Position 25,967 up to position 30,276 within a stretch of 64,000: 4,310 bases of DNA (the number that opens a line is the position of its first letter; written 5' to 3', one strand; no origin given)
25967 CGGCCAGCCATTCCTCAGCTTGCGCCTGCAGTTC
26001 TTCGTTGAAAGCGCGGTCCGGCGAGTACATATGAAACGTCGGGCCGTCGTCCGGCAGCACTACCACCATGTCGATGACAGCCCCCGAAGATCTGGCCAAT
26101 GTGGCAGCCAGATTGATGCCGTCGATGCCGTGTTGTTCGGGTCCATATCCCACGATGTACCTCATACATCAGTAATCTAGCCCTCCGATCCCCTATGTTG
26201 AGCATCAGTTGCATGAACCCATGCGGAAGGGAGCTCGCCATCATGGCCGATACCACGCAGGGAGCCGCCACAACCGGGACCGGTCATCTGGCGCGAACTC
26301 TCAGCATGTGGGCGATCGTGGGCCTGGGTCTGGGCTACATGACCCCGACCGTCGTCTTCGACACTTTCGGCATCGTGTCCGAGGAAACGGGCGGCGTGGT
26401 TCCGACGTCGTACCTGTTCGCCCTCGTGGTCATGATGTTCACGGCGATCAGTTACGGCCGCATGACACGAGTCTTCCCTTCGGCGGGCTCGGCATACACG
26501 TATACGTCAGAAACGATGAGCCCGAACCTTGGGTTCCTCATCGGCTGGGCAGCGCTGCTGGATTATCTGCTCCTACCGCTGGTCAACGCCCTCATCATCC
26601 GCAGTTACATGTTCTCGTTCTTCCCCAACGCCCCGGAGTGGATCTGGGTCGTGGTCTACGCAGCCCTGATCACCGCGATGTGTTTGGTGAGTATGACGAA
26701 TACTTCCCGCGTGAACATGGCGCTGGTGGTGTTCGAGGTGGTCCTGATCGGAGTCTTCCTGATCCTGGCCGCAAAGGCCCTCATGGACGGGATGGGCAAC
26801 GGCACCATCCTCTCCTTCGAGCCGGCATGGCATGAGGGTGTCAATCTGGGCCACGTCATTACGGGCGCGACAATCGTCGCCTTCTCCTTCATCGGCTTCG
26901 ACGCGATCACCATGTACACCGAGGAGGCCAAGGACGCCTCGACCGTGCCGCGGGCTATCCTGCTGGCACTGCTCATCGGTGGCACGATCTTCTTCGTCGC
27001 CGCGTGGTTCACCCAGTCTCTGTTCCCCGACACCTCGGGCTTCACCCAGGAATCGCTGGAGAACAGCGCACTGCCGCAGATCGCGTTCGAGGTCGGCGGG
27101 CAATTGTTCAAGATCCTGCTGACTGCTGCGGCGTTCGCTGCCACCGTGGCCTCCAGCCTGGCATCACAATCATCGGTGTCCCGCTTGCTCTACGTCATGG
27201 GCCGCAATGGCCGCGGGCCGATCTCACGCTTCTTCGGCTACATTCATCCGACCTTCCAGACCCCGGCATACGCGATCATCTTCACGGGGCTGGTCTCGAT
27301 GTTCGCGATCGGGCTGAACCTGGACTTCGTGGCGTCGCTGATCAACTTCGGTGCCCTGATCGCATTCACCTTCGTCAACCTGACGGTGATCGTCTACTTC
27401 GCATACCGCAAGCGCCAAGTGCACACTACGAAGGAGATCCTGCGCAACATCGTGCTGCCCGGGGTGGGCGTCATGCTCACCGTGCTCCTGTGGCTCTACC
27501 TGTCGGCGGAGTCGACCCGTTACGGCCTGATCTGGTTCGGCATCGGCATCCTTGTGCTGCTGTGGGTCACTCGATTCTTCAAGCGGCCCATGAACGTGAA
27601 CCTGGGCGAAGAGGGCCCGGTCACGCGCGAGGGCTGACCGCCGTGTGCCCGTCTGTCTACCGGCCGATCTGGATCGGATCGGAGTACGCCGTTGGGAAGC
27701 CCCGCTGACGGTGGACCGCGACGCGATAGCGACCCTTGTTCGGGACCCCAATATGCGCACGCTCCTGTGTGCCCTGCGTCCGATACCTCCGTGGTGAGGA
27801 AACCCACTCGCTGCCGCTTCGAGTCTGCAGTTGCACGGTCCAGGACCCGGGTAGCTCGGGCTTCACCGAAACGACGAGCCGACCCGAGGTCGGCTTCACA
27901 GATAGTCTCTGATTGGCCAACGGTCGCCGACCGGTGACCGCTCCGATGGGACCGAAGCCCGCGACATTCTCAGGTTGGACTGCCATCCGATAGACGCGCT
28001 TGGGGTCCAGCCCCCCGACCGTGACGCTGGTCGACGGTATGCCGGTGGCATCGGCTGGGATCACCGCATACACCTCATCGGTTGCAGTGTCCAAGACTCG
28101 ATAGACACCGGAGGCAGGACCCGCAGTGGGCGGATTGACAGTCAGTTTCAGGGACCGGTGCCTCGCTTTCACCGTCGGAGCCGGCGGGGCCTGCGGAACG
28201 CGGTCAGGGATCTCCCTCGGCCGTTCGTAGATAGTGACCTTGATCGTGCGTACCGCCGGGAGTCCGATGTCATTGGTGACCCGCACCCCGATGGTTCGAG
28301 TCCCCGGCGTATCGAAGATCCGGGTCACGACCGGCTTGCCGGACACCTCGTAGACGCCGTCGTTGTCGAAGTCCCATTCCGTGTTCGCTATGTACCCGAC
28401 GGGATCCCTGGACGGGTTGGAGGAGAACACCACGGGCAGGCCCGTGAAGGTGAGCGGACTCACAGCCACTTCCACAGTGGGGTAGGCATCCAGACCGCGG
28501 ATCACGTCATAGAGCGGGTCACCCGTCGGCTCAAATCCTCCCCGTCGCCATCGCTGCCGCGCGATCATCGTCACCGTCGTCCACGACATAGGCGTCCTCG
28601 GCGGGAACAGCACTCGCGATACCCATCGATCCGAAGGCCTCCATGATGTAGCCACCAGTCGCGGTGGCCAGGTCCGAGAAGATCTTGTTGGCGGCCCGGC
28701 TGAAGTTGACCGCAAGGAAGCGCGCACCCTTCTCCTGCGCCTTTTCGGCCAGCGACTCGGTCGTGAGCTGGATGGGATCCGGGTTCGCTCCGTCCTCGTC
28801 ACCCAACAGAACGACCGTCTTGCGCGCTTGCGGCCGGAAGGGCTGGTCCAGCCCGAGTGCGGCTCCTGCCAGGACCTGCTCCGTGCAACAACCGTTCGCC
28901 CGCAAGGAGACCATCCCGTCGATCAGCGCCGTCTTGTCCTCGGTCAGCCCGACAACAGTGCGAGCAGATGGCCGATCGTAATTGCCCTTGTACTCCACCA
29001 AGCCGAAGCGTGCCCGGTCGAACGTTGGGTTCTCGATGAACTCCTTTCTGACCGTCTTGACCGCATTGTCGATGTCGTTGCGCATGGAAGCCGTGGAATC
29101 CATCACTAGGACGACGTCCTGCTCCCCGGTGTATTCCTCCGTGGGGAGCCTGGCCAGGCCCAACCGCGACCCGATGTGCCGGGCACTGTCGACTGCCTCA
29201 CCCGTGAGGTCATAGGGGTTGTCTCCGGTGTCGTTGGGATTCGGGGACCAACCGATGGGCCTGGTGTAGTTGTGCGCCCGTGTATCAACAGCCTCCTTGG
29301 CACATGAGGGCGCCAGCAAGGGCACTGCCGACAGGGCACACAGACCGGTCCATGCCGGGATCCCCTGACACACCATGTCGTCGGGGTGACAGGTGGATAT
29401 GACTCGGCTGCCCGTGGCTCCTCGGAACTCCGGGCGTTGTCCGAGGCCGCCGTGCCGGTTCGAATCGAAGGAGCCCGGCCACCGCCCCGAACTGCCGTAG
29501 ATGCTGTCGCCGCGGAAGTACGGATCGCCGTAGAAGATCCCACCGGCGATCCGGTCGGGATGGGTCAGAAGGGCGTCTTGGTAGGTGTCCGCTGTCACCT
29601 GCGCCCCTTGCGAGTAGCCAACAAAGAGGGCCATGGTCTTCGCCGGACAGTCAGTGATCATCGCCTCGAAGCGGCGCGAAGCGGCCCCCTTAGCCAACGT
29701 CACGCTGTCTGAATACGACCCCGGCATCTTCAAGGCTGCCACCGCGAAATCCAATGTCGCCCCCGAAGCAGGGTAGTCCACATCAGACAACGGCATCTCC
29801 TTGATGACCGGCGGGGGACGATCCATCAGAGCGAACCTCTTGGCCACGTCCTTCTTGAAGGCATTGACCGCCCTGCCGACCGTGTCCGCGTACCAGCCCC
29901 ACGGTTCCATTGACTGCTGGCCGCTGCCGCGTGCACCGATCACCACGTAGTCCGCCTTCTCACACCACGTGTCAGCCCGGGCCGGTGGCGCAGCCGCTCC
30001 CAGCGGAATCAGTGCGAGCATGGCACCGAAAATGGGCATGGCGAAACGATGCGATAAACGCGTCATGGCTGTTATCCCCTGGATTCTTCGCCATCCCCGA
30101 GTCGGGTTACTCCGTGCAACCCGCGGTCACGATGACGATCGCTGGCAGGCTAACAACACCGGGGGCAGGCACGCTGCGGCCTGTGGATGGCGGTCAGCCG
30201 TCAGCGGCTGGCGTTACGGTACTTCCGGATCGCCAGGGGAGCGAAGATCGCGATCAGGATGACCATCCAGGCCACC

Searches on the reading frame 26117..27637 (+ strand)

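Call 66: search_protein_families(library=pfam, proteins=[window:26117-27637:+], max_evalue=0.00001)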
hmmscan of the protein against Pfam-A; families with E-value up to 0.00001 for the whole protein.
window:26117-27637:+ (506 aa): 2 families
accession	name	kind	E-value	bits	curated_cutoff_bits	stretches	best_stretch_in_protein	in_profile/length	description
PF13520.12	AA_permease_2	-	9.5e-35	120.8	27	1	63-480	2-426/427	Amino acid permease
PF00324.27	AA_permease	-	6.8e-31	107.9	24.6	1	70-466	5-421/470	Amino acid permease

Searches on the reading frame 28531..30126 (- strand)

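Call 66: search_protein_families(library=pfam, proteins=[window:28531-30126:-], max_evalue=0.00001)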
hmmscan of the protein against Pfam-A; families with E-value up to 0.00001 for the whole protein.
window:28531-30126:- (531 aa): 3 families
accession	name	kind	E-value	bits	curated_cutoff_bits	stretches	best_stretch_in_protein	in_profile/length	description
PF01083.28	Cutinase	-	2.2e-15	57.5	25.9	1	110-255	38-147/173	Cutinase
PF00092.34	VWA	-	7.3e-07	30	23.8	1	337-491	1-155/174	von Willebrand factor type A domain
PF13519.12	VWA_2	-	1.7e-06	29.1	27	1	338-443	1-105/107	von Willebrand factor type A domain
